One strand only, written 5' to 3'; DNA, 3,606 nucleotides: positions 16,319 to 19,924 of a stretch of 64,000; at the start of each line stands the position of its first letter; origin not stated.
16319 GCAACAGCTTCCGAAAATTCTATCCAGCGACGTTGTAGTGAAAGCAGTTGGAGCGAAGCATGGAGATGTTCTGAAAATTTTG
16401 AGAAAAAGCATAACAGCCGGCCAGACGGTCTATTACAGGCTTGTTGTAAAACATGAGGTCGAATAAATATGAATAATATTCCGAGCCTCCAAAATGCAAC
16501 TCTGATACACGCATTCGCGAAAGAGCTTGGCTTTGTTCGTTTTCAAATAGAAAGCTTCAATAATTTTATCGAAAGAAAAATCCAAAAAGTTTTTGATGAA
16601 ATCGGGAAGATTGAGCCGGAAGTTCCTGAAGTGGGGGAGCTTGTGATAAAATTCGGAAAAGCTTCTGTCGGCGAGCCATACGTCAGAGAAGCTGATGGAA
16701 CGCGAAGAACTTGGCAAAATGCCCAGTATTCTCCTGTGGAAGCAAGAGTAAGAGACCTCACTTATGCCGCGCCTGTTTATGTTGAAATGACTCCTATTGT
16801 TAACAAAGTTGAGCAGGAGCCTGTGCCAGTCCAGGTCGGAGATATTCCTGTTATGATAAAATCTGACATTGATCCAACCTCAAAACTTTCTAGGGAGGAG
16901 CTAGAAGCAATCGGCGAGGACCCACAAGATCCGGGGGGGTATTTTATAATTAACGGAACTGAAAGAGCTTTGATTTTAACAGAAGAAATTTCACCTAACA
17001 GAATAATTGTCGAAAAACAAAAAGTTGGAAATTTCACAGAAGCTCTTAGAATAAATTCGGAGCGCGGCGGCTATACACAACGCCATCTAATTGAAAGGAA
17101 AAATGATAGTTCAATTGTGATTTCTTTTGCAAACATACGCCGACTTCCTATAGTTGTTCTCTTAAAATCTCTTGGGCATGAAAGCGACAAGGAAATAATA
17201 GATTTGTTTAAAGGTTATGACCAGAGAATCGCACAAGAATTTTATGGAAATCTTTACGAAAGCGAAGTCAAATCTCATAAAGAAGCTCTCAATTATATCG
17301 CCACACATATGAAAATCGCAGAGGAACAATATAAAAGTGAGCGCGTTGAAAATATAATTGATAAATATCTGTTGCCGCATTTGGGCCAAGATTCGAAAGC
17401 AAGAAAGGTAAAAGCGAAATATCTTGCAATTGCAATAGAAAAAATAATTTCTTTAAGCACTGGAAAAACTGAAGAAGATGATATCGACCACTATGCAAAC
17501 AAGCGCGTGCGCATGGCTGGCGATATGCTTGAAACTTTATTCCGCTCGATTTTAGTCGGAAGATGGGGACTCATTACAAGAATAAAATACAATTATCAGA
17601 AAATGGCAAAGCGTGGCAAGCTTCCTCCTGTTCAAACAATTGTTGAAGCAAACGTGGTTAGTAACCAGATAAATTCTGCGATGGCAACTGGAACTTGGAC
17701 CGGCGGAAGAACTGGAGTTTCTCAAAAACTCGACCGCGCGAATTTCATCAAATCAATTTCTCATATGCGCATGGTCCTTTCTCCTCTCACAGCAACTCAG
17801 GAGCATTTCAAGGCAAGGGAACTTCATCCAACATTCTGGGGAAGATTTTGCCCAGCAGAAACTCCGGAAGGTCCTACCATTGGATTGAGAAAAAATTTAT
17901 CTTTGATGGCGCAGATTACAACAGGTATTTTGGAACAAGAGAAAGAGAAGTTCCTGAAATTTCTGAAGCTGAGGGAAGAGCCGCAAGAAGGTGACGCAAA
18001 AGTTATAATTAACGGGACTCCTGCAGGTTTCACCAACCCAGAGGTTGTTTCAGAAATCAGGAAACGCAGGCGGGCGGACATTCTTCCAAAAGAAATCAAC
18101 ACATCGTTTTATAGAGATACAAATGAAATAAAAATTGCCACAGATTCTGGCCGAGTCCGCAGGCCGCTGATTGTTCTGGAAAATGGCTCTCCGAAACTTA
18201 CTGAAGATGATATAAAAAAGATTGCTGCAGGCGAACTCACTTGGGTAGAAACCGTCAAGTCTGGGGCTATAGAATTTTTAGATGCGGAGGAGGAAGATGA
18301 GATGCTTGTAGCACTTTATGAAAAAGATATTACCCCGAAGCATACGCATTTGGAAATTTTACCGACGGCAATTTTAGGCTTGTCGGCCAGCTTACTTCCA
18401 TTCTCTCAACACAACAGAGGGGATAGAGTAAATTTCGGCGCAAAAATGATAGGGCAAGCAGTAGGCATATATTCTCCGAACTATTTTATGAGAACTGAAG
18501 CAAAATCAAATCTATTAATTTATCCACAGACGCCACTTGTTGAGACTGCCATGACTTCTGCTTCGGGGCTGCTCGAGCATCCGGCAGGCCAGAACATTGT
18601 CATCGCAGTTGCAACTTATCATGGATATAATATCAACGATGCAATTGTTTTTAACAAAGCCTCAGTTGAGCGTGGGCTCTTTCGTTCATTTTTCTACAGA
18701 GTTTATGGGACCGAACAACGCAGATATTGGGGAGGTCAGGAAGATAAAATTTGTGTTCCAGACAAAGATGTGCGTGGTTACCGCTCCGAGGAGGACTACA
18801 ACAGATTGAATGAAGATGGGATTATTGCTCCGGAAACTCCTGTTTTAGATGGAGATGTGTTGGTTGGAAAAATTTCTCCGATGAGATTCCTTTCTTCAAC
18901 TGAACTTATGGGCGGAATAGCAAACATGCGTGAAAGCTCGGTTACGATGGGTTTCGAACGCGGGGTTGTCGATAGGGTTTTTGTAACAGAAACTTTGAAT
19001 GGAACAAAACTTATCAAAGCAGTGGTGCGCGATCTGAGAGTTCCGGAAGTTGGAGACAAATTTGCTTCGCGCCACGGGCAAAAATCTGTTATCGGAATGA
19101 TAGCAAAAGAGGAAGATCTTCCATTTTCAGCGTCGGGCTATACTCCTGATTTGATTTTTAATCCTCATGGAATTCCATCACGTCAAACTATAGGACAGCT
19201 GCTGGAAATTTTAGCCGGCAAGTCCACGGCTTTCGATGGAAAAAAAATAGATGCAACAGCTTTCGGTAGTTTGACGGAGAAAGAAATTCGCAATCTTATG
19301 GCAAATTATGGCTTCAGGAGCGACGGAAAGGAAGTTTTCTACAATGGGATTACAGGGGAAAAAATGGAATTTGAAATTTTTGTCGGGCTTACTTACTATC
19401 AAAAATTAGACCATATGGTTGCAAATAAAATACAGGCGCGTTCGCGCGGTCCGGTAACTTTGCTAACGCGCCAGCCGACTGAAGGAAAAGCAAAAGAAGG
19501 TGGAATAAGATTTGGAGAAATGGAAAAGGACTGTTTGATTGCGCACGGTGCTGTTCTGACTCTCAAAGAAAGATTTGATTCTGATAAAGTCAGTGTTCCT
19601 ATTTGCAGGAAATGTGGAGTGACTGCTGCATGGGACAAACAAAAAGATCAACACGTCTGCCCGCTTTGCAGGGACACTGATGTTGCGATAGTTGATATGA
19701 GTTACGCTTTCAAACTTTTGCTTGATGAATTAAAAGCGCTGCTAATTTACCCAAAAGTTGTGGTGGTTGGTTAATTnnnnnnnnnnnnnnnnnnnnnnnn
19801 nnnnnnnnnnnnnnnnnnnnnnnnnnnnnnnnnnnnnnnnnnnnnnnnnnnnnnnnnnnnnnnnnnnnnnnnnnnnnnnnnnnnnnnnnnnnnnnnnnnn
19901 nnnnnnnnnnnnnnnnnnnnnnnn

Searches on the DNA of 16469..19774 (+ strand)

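Call 35: search_rna_families(sources=[L008, L009, L010, L011, L012, L013, L015, L017, L019, L021, L024, L026, L027, L032], threshold=gathering)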
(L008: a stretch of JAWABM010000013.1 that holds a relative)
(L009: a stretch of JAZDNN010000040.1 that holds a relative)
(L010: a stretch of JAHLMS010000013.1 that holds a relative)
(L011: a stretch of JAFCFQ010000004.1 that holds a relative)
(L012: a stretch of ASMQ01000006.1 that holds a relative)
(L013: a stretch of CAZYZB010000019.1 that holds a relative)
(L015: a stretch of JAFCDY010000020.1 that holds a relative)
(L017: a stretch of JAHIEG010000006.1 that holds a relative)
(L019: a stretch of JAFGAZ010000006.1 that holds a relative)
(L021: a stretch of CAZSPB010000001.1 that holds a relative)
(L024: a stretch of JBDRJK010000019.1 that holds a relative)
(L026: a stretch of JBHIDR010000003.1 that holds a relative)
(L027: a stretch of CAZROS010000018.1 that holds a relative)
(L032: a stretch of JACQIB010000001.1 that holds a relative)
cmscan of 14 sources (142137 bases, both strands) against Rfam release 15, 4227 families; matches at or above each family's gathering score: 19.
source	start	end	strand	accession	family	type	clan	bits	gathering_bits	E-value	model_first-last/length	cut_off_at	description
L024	2768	2840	+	RF00005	tRNA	Gene; tRNA;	CL00001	79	29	2.3e-15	1-71/71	no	tRNA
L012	3258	3331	+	RF00005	tRNA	Gene; tRNA;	CL00001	70.5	29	5.2e-13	1-71/71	no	tRNA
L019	3241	3314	+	RF00005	tRNA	Gene; tRNA;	CL00001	69.2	29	1.2e-12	1-71/71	no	tRNA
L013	129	203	+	RF00005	tRNA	Gene; tRNA;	CL00001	68.4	29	1.9e-12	1-71/71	no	tRNA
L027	2630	2745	+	RF00001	5S_rRNA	Gene; rRNA;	CL00113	65.3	38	3.8e-11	1-120/120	no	5S ribosomal RNA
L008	2257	2372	+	RF00001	5S_rRNA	Gene; rRNA;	CL00113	65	38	4.7e-11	1-120/120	no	5S ribosomal RNA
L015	2974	3048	+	RF00005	tRNA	Gene; tRNA;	CL00001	62.8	29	6.9e-11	1-71/71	no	tRNA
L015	3313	3422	+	RF00005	tRNA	Gene; tRNA;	CL00001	61.3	29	1.8e-10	1-71/71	no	tRNA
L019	660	775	+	RF00001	5S_rRNA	Gene; rRNA;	CL00113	60.8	38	6e-10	1-120/120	no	5S ribosomal RNA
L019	1355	1428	+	RF00005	tRNA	Gene; tRNA;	CL00001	60.7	29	2.5e-10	1-71/71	no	tRNA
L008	2665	2737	+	RF00005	tRNA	Gene; tRNA;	CL00001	59.3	29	6e-10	1-71/71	no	tRNA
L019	1691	1812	+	RF00005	tRNA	Gene; tRNA;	CL00001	59.3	29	6.2e-10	1-71/71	no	tRNA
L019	2252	2366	+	RF00005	tRNA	Gene; tRNA;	CL00001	57.3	29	2.2e-09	1-71/71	no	tRNA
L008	2746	2857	+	RF00005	tRNA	Gene; tRNA;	CL00001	54.6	29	1.2e-08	1-71/71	no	tRNA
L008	1485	1599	+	RF00005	tRNA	Gene; tRNA;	CL00001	53.4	29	2.6e-08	1-71/71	no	tRNA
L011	959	1044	+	RF00005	tRNA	Gene; tRNA;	CL00001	52.3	29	5.1e-08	1-71/71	no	tRNA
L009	135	281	+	RF00001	5S_rRNA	Gene; rRNA;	CL00113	44.7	38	1.1e-05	1-120/120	no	5S ribosomal RNA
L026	1394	1467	+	RF00005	tRNA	Gene; tRNA;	CL00001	31.1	29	0.035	1-71/71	no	tRNA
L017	3216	3265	+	RF00005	tRNA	Gene; tRNA;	CL00001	29.6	29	0.09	9-63/71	no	tRNA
